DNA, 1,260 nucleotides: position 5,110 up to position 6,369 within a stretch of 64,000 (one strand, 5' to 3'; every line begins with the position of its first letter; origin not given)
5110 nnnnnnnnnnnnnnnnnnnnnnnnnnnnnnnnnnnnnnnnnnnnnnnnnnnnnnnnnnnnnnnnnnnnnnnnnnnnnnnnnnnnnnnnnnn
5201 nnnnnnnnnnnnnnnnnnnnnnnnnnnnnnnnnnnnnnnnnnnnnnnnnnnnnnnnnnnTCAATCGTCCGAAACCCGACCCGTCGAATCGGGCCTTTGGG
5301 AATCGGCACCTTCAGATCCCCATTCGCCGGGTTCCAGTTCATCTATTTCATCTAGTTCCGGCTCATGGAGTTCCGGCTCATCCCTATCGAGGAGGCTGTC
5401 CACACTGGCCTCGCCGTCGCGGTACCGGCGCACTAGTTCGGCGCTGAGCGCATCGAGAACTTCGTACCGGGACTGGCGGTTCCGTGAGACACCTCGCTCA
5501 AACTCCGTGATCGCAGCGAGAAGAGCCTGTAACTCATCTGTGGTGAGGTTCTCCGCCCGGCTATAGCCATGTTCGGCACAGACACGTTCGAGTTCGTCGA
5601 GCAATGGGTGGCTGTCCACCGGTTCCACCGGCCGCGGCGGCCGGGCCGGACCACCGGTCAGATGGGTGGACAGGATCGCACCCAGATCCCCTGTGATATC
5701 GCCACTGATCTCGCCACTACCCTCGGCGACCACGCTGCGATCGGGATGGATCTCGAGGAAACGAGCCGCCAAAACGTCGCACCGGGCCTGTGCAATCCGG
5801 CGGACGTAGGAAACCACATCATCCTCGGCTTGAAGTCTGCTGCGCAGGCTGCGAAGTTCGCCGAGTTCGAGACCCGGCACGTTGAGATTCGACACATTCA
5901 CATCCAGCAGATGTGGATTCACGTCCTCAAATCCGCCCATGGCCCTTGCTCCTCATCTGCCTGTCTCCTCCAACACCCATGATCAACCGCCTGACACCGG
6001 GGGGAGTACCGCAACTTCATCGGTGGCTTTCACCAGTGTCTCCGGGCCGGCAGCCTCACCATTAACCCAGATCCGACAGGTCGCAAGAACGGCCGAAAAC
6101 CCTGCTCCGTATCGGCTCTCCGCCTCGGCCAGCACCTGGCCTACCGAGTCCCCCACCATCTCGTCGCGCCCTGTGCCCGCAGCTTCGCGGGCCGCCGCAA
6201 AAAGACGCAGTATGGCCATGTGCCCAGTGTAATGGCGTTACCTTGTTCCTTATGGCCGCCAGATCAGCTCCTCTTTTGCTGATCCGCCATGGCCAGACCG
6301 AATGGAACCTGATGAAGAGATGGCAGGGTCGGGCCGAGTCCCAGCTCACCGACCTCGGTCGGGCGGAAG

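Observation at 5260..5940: Twin-motif RsiG-like protein (candidate c-di-GMP-armed anti-sigma factor) translationally coupled to mshA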

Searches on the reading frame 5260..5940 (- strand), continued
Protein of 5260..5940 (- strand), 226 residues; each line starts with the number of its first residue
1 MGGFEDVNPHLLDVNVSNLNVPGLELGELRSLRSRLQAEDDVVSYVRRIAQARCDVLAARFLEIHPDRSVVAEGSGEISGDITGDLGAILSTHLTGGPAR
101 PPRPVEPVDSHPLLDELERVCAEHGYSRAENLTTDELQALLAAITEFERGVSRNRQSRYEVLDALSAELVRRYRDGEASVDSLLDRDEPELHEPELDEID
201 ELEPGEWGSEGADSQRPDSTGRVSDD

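Call 39: fold_search(model_id=the predicted structure, library=pdb)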
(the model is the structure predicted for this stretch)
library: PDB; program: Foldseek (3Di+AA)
matches with E <= 10: 196; with E <= 0.001: 3
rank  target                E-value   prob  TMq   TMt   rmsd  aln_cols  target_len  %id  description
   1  6pfv_B                4.5e-04  1.00  0.45  0.61   7.5       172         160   32  Structure of S. venezuelae RisG-WhiG-c-di-GMP complex: orthorhombic crystal form (released 2019-11-13)
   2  6pfv_T                5.5e-04  1.00  0.46  0.60   7.2       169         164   32  Structure of S. venezuelae RisG-WhiG-c-di-GMP complex: orthorhombic crystal form (released 2019-11-13)
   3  6pfv_E                7.5e-04  1.00  0.44  0.59   7.5       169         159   32  Structure of S. venezuelae RisG-WhiG-c-di-GMP complex: orthorhombic crystal form (released 2019-11-13)
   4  8dt0_A                5.3e-01  0.75  0.30  0.45  17.0       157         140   15  Scaffolding protein functional sites using deep learning (released 2022-08-10)
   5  8dt0_B                9.1e-01  0.54  0.29  0.43  17.1       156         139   15  Scaffolding protein functional sites using deep learning (released 2022-08-10)
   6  6egc                  1.2e+00  0.14  0.17  0.26  12.1       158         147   15  Single-chain version of 2L4HC2_23 (PDB 5J0K) (released 2019-05-29)
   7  5ohe_A                1.5e+00  0.07  0.15  0.18  17.1       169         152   14  Globin sensor domain of AfGcHK (FeIII form) in complex with cyanide (released 2017-11-08)
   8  4mpm_B                1.7e+00  0.09  0.15  0.20  15.9       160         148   12  Wild-type human neuroglobin (released 2014-01-15)
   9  9fed                  1.8e+00  0.10  0.19  0.23  24.6       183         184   12  Single-chain chimeric protein mimicking the interaction between HR1 and HR2 in HIV gp41 (released 2025-05-28)
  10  5ohe_C                1.8e+00  0.09  0.16  0.21  17.1       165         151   18  Globin sensor domain of AfGcHK (FeIII form) in complex with cyanide (released 2017-11-08)
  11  5ohf_F                2.0e+00  0.08  0.14  0.18  17.0       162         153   18  Globin sensor domain of AfGcHK (FeIII form) in complex with cyanide, partially reduced (released 2017-11-08)
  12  5ohe_F                2.2e+00  0.07  0.14  0.18  17.1       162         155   18  Globin sensor domain of AfGcHK (FeIII form) in complex with cyanide (released 2017-11-08)
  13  4cgk_B                2.3e+00  0.35  0.31  0.21  24.1       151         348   14  Crystal structure of the essential protein PcsB from Streptococcus pneumoniae (released 2014-05-21)
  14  4cgk_A                2.3e+00  0.14  0.24  0.17  20.7       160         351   12  Crystal structure of the essential protein PcsB from Streptococcus pneumoniae (released 2014-05-21)
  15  8etg_b                2.3e+00  0.11  0.21  0.14  21.1       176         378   16  Fkbp39 associated 60S nascent ribosome State 3 (released 2022-11-30)
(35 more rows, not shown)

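Call 46: search_protein_representatives(alignment_id=A2)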
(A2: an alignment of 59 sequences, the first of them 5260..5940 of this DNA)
Query: 59 sequences, 164 profile positions. Proteins with E-value up to 0.001 (for the whole library): 1220; up to 1e-10: 574; up to 1e-30: 24. The best 150 are listed.
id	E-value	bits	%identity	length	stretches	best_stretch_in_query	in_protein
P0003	3.5e-70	251.4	-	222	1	2-163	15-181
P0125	1.4e-62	226.7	-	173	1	6-163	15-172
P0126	5.1e-60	218.4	-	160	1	3-158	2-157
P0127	9.2e-55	201.3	-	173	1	9-159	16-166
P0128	1.1e-52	194.5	-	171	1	4-163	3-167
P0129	1.4e-51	191.0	-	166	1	4-163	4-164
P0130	1.6e-51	190.7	-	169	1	3-164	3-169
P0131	1.0e-48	181.6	-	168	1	6-153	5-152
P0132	7.2e-48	178.9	-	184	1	6-163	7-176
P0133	8.9e-48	178.6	-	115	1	5-112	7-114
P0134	2.0e-47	177.4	-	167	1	4-163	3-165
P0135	4.3e-40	153.6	-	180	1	5-163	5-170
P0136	2.8e-38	147.7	-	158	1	7-163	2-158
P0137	3.2e-38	147.5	-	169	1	12-151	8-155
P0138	6.8e-38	146.4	-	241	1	10-164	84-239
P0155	4.8e-29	117.6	-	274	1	7-163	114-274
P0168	5.7e-27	110.9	-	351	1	10-162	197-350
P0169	9.8e-27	110.1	-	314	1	8-162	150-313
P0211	9.0e-24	100.5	-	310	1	7-162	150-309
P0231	7.3e-23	97.5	-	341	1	9-162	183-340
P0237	1.2e-22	96.8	-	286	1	6-162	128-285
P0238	1.4e-22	96.6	-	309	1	8-162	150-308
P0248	5.7e-22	94.6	-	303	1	9-162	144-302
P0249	6.2e-22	94.5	-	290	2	9-162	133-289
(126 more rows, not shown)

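Call 51: search_protein_families(library=pfam, proteins=[P0168, P0169, P0211, P0231, P0237, P0238, P0248, P0249, P0155, P0138], max_evalue=0.01)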
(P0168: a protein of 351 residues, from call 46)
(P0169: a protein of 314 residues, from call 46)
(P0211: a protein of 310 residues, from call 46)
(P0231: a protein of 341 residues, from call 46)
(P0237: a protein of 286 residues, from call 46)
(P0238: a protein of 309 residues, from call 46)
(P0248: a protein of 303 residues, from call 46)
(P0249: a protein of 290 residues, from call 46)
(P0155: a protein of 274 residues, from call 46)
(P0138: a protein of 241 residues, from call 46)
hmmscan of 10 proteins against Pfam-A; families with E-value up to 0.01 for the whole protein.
P0168 (351 aa): 2 families
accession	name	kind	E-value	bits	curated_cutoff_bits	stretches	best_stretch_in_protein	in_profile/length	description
PF22802.1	RsiG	-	7.5e-26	90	27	2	193-255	5-65/65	RsiG-like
PF10502.14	Peptidase_S26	-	3.5e-08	34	22.9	1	54-82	136-164/168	Signal peptidase, peptidase S26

P0169 (314 aa): 3 families
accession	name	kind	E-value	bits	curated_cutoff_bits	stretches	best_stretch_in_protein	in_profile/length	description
PF22802.1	RsiG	-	4e-24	84.5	27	2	149-213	6-65/65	RsiG-like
PF10502.14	Peptidase_S26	-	2.4e-09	37.8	22.9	2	13-83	16-90/168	Signal peptidase, peptidase S26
PF00717.28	Peptidase_S24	-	0.0011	19.1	23.3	1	20-85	35-96/116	Peptidase S24-like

P0211 (310 aa): 3 families
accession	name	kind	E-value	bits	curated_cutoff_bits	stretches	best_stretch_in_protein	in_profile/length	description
PF22802.1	RsiG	-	7.6e-27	93.2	27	2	147-213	3-64/65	RsiG-like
PF10502.14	Peptidase_S26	-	2.3e-12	47.6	22.9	2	68-105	130-167/168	Signal peptidase, peptidase S26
PF00717.28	Peptidase_S24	-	0.0001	22.5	23.3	1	16-79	38-95/116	Peptidase S24-like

P0231 (341 aa): 3 families
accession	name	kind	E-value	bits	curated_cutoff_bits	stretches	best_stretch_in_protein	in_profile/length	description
PF22802.1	RsiG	-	7.8e-26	90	27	2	178-244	3-65/65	RsiG-like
PF10502.14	Peptidase_S26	-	1e-17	65.1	22.9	2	6-80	9-87/168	Signal peptidase, peptidase S26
PF00717.28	Peptidase_S24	-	0.00015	21.9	23.3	1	23-86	38-97/116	Peptidase S24-like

P0237 (286 aa): 2 families
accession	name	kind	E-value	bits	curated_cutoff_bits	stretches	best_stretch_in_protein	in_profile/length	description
PF22802.1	RsiG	-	6.7e-26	90.2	27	2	128-190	5-65/65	RsiG-like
PF10502.14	Peptidase_S26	-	1.9e-10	41.4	22.9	1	48-82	134-168/168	Signal peptidase, peptidase S26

P0238 (309 aa): 3 families
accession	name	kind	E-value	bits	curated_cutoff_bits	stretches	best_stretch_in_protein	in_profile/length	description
PF22802.1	RsiG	-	5.7e-22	77.6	27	2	146-207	3-63/65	RsiG-like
PF10502.14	Peptidase_S26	-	1e-13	52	22.9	2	4-70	8-78/168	Signal peptidase, peptidase S26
PF00717.28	Peptidase_S24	-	1.3e-07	31.8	23.3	1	22-89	38-100/116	Peptidase S24-like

P0248 (303 aa): 1 family
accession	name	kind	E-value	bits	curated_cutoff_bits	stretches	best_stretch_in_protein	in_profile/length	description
PF22802.1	RsiG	-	2.2e-21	75.7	27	2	141-204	5-64/65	RsiG-like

P0249 (290 aa): 2 families
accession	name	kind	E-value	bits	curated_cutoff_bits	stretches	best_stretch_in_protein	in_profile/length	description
PF22802.1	RsiG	-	6.5e-27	93.5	27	2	128-194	3-65/65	RsiG-like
PF10502.14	Peptidase_S26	-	1.2e-09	38.8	22.9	2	1-44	33-80/168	Signal peptidase, peptidase S26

P0155 (274 aa): 2 families
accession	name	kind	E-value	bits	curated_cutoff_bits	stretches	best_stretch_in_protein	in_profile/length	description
PF22802.1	RsiG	-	1.7e-21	76.1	27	2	111-169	3-63/65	RsiG-like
PF02597.26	ThiS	-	9.9e-13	48.9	22.5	1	15-89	1-76/76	ThiS family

P0138 (241 aa): 2 families
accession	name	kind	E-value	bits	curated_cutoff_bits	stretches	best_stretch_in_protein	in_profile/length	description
PF22802.1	RsiG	-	1.5e-22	79.5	27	2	79-135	4-57/65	RsiG-like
PF02597.26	ThiS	-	2.7e-11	44.3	22.5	1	5-78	2-76/76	ThiS family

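Call 55: find_homologous_proteins(query=P0231, max_evalue=0.001)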
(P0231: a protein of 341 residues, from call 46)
Query P0231 (341 aa): 40 proteins with E <= 0.001 among 8000 candidates.
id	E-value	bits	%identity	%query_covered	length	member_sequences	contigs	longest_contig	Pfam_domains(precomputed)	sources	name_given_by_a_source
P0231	9.7e-211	717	100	100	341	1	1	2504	PF10502.15,PF22802.2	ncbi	ncbi:MAG: S26 family signal peptidase, partial [Acidimicrobiales bacterium]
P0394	4.1e-63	232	47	93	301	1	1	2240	PF10502.15,PF22802.2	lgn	-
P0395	1.5e-62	230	47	97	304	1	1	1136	PF00717.29,PF10502.15,PF22802.2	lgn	-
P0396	5.2e-61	225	47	94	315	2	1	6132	PF00717.29,PF10502.15,PF22802.2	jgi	jgi:nickel-type superoxide dismutase maturation protease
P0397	1.0e-60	224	48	91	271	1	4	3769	PF10502.15,PF22802.2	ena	-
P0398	2.3e-60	223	46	94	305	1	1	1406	PF00717.29,PF10502.15,PF22802.2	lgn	-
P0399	4.1e-60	222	45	94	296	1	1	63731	PF00717.29,PF10502.15,PF22802.2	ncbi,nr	ncbi:MAG TPA: nickel-type superoxide dismutase maturation protease [Acidimicrobiales bacterium]|nr:n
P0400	2.5e-59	220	46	94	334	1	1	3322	PF10502.15,PF22802.2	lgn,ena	-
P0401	2.0e-58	217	47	94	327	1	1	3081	PF10502.15,PF22802.2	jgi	jgi:nickel-type superoxide dismutase maturation protease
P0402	3.1e-58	216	45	99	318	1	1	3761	PF00717.29,PF10502.15,PF22802.2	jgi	jgi:nickel-type superoxide dismutase maturation protease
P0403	4.4e-57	212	45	94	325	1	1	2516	PF10502.15,PF22802.2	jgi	jgi:nickel-type superoxide dismutase maturation protease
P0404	4.9e-56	209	44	94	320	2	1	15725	PF00717.29,PF10502.15,PF22802.2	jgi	jgi:nickel-type superoxide dismutase maturation protease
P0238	2.3e-53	200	43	94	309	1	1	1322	PF00717.29,PF10502.15,PF22802.2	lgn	-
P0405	2.4e-53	200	46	91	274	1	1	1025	PF10502.15,PF22802.2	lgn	-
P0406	3.2e-53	200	44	96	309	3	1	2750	PF10502.15,PF22802.2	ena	-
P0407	4.5e-53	199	45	97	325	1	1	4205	PF00717.29,PF10502.15,PF22802.2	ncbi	ncbi:MAG: S26 family signal peptidase [Acidimicrobiales bacterium]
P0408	1.3e-52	197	42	100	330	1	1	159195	PF00717.29,PF10502.15,PF22802.2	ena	-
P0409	2.9e-45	173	40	100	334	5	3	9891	PF10502.15,PF22802.2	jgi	jgi:nickel-type superoxide dismutase maturation protease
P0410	8.3e-42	162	40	98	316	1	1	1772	PF10502.15,PF22802.2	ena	-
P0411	7.0e-40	156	41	91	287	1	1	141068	PF22802.2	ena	-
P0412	2.9e-39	154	53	50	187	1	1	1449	PF22802.2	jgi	jgi:hypothetical protein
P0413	9.4e-39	152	48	55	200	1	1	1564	PF22802.2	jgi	jgi:hypothetical protein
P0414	2.1e-38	151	51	50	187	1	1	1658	PF22802.2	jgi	jgi:hypothetical protein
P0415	1.8e-36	144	50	56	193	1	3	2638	PF22802.2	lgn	-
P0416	6.5e-36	143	47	55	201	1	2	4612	PF22802.2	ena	-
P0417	8.4e-35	139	51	50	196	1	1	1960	PF22802.2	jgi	-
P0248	1.0e-33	135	47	61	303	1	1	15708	PF22802.2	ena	-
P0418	1.5e-33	135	47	61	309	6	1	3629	PF22802.2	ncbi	-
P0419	1.6e-33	135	49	55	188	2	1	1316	PF22802.2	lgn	-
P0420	7.7e-33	133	47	55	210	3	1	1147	PF22802.2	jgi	-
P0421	1.2e-31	129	53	45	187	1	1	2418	PF22802.2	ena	-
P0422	2.4e-30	124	46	55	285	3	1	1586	PF02597.27,PF22802.2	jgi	jgi:molybdopterin converting factor subunit 1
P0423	3.2e-30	124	45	52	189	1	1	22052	PF22802.2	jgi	jgi:hypothetical protein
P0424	1.8e-29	121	47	50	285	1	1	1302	PF02597.27,PF22802.2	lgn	-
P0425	1.8e-24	105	44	50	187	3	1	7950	PF22802.2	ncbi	-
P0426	1.9e-24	105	46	50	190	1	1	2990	PF22802.2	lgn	-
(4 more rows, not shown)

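Call 56: find_encoding_contigs(protein=P0399, flank=8000, max_places=1)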
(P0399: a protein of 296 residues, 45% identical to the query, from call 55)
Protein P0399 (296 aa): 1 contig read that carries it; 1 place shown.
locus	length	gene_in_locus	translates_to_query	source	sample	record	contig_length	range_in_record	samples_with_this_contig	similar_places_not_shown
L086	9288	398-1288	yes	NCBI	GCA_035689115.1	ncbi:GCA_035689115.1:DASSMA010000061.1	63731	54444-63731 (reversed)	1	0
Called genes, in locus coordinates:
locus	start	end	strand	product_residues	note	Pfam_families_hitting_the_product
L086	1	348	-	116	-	PF09055:Sod_Ni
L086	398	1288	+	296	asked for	PF00717:Peptidase_S24 (weak), PF10502:Peptidase_S26, PF22802:RsiG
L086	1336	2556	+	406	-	PF13439:Glyco_transf_4, PF13579:Glyco_trans_4_4, PF20706:GT4-conflict, PF00534:Glycos_transf_1, PF13692:Glyco_trans_1_4, PF13524:Glyco_trans_1_2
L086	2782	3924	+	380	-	PF01551:Peptidase_M23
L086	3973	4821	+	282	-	PF10517:DM13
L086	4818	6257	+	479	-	PF01569:PAP2, PF22778:VCPO_2nd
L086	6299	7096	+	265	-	PF03807:F420_oxidored, PF14748:P5CR_dimer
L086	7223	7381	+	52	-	PF12728:HTH_17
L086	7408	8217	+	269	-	PF01887:SAM_HAT_N, PF20257:SAM_HAT_C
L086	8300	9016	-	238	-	-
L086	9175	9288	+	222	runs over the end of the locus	PF06971:Put_DNA-bind_N, PF02629:CoA_binding, PF01408:GFO_IDH_MocA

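Call 57: find_encoding_contigs(protein=P0408, flank=8000, max_places=1)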
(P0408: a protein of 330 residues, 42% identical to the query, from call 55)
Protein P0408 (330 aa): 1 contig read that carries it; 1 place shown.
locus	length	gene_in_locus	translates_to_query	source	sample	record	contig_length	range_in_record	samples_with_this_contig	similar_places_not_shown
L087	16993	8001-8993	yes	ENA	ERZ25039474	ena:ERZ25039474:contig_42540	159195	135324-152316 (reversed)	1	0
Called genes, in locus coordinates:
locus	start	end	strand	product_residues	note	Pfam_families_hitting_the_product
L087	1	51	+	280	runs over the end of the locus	PF00528:BPD_transp_1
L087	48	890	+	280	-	PF00005:ABC_tran, PF02463:SMC_N, PF13304:AAA_21 (faint)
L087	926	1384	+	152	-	PF02082:Rrf2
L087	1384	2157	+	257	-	PF13489:Methyltransf_23, PF08241:Methyltransf_11, PF08242:Methyltransf_12, PF13649:Methyltransf_25, PF13847:Methyltransf_31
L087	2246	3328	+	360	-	PF11583:AurF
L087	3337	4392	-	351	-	PF01734:Patatin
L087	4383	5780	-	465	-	PF03007:WS_DGAT_cat, PF06974:WS_DGAT_C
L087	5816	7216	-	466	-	PF00266:Aminotran_5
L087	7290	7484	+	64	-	-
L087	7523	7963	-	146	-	PF09055:Sod_Ni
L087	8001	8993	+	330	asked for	PF10502:Peptidase_S26, PF00717:Peptidase_S24 (weak), PF22802:RsiG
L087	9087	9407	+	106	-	PF01381:HTH_3, PF13560:HTH_31 (weak)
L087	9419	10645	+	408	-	PF13439:Glyco_transf_4, PF13579:Glyco_trans_4_4, PF20706:GT4-conflict, PF00534:Glycos_transf_1, PF13692:Glyco_trans_1_4, PF13524:Glyco_trans_1_2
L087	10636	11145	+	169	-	PF10722:YbjN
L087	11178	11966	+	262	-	PF03807:F420_oxidored, PF14748:P5CR_dimer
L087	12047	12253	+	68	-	PF12728:HTH_17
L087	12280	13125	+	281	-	PF01887:SAM_HAT_N, PF20257:SAM_HAT_C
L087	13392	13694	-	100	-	-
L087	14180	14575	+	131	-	PF13193:AMP-binding_C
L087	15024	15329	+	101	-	PF02629:CoA_binding (weak)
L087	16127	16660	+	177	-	PF01488:Shikimate_DH, PF00745:GlutR_dimer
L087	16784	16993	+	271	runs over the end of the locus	PF01379:Porphobil_deam, PF03900:Porphobil_deamC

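Call 58: find_encoding_contigs(protein=P0411, flank=8000, max_places=1)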
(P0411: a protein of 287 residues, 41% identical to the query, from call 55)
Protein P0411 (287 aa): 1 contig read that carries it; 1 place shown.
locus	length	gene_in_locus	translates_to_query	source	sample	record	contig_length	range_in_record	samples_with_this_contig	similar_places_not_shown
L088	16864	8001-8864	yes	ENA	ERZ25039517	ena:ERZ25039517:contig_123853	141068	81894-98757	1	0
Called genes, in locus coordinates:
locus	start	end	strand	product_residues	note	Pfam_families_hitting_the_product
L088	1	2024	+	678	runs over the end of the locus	PF07969:Amidohydro_3, PF03795:YCII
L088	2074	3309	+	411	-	PF04542:Sigma70_r2, PF08281:Sigma70_r4_2, PF20239:DUF6596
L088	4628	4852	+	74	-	-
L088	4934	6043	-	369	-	-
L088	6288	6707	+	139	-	PF00872:Transposase_mut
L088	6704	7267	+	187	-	-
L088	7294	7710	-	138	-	PF09055:Sod_Ni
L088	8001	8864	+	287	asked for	PF22802:RsiG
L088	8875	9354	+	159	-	PF12844:HTH_19, PF13560:HTH_31, PF01381:HTH_3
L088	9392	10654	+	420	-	PF20706:GT4-conflict, PF13439:Glyco_transf_4, PF13579:Glyco_trans_4_4, PF00534:Glycos_transf_1, PF13692:Glyco_trans_1_4, PF13524:Glyco_trans_1_2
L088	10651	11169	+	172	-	PF10722:YbjN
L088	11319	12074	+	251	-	PF14748:P5CR_dimer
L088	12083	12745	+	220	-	-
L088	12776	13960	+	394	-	PF01887:SAM_HAT_N, PF20257:SAM_HAT_C (weak)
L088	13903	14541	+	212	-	PF06971:Put_DNA-bind_N (weak), PF02629:CoA_binding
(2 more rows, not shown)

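Call 63: find_encoding_contigs(protein=P0012, flank=10000, max_places=1)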
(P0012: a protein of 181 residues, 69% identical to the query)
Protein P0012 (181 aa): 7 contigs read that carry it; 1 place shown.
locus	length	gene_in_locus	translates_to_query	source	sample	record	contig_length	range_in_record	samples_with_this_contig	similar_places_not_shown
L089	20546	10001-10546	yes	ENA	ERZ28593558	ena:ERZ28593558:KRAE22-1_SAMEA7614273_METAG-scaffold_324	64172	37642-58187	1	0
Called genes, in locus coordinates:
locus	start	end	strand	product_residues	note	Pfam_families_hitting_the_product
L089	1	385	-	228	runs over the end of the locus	PF03588:Leu_Phe_trans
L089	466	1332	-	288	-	PF02737:3HCDH_N, PF00725:3HCDH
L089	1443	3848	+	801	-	PF00662:Proton_antipo_N, PF00361:Proton_antipo_M, PF13244:MbhD, PF20501:MbhE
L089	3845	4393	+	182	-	PF04039:MnhB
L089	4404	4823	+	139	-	PF00420:Oxidored_q2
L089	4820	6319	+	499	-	PF00361:Proton_antipo_M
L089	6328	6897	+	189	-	PF01899:MNHE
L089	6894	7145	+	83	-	PF04066:MrpF_PhaF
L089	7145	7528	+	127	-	PF03334:PhaG_MnhG_YufB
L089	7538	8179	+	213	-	-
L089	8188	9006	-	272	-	PF00160:Pro_isomerase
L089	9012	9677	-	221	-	PF00300:His_Phos_1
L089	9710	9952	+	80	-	PF02597:ThiS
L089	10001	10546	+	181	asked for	PF22802:RsiG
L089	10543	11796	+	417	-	PF13439:Glyco_transf_4, PF13579:Glyco_trans_4_4, PF20706:GT4-conflict, PF00534:Glycos_transf_1, PF13692:Glyco_trans_1_4, PF13524:Glyco_trans_1_2 (weak)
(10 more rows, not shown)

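Call 64: find_encoding_contigs(protein=P0006, flank=10000, max_places=1)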
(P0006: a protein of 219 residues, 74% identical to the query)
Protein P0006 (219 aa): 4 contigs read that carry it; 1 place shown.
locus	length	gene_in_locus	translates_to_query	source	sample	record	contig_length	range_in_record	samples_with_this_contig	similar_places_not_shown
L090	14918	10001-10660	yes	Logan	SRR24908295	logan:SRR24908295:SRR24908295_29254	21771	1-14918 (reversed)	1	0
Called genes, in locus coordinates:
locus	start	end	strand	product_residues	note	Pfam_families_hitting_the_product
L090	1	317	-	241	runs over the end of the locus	PF03588:Leu_Phe_trans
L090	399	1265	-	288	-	PF02737:3HCDH_N, PF00725:3HCDH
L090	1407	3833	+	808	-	PF00662:Proton_antipo_N, PF00361:Proton_antipo_M, PF13244:MbhD, PF20501:MbhE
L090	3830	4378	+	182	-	PF04039:MnhB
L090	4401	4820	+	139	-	PF00420:Oxidored_q2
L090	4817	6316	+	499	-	PF00361:Proton_antipo_M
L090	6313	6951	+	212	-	PF01899:MNHE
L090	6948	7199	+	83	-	PF04066:MrpF_PhaF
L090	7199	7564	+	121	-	PF03334:PhaG_MnhG_YufB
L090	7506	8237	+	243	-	-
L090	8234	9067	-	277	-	PF00160:Pro_isomerase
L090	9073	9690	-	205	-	PF00300:His_Phos_1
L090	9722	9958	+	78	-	PF02597:ThiS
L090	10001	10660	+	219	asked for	PF22802:RsiG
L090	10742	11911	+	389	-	PF13439:Glyco_transf_4, PF13579:Glyco_trans_4_4, PF20706:GT4-conflict, PF00534:Glycos_transf_1, PF13692:Glyco_trans_1_4, PF13524:Glyco_trans_1_2 (weak)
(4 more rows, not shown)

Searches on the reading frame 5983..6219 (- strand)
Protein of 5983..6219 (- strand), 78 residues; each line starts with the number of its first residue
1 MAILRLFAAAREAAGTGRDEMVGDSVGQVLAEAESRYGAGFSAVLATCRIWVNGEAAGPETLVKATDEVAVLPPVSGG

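Call 3: search_protein_families(library=pfam, proteins=[window:5983-6219:-], max_evalue=1)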
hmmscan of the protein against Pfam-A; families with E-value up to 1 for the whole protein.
window:5983-6219:- (78 aa): 2 families
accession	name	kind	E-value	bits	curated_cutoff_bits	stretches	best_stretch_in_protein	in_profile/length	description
PF02597.26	ThiS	-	2.7e-13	50.7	22.5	1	5-78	2-76/76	ThiS family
PF14451.12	Ub-Mut7C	-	0.15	12.5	23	1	50-73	52-75/81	Mut7-C ubiquitin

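Call 4: search_protein_families(library=ncbifam, proteins=[window:5983-6219:-], max_evalue=1)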
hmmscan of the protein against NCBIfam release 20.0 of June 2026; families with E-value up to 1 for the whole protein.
window:5983-6219:- (78 aa): 5 families
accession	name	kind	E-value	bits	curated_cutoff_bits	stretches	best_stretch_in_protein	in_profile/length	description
TIGR01682.1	moaD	equivalog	8.8e-12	45.7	66.15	1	4-78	3-80/80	molybdopterin converting factor subunit 1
TIGR01687.1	moaD_arch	subfamily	4.5e-11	43.1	49.5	1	4-78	3-88/88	MoaD family protein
NF041918.1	SAMP1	equivalog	5.5e-09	36.5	60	1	4-78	3-91/91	ubiquitin-like small modifier protein 1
NF008347.0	PRK11130.1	equivalog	0.006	17.1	94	1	52-78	55-81/81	molybdopterin synthase sulfur carrier subunit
NF006231.0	PRK08364.1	equivalog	0.13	12.6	80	1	41-78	35-70/70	sulfur carrier protein ThiS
